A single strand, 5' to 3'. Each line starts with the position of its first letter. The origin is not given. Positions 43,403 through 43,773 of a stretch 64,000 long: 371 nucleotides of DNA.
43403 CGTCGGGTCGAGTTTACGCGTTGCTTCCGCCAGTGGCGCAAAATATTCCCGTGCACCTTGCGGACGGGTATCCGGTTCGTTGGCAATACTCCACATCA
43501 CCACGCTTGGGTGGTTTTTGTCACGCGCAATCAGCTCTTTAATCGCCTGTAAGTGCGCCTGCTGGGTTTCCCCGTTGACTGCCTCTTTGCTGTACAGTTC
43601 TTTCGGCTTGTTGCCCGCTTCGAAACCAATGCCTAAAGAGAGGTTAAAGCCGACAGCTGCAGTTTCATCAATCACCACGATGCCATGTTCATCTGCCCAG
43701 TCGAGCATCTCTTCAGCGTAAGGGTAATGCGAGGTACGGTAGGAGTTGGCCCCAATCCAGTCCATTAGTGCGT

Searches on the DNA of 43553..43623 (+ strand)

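Call 48: search_dna_similar(query=window:43553-43623:+, collection=ecoli_genomes, mode=near, max_rows=6)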
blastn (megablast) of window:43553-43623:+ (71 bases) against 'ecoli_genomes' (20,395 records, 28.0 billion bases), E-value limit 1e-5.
Records with a match: 4936; places in all: 4936; records where one place covers at least 80% of the query: 4936.
Genomes with a match: 4936 of 5426; with a place that covers at least 80% of the query: 4936. Places per genome that has any: lowest 1, median 1, highest 1. On chromosomes: 4935 places; on plasmids: 1.
Best place of each record, by identity: 95-99% 4929; 90-95% 7.
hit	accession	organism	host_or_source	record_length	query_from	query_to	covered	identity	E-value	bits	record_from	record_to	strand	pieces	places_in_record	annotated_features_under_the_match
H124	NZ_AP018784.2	Escherichia coli strain SK1144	-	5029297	1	71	100%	98.6%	9e-27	126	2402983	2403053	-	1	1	uidA: beta-glucuronidase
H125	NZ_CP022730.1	Escherichia coli strain SA186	Homo sapiens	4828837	1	71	100%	98.6%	9e-27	126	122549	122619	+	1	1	uidA: beta-glucuronidase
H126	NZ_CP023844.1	Escherichia coli strain 4/1-1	Homo sapiens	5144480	1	71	100%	98.6%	9e-27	126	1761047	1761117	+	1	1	uidA: beta-glucuronidase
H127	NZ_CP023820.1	Escherichia coli strain 7/2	Homo sapiens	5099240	1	71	100%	98.6%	9e-27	126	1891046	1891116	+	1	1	uidA: beta-glucuronidase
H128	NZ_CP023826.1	Escherichia coli strain 4/4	Homo sapiens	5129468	1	71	100%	98.6%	9e-27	126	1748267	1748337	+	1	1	uidA: beta-glucuronidase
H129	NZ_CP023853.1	Escherichia coli strain 2/0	Homo sapiens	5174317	1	71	100%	98.6%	9e-27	126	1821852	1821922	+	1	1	uidA: beta-glucuronidase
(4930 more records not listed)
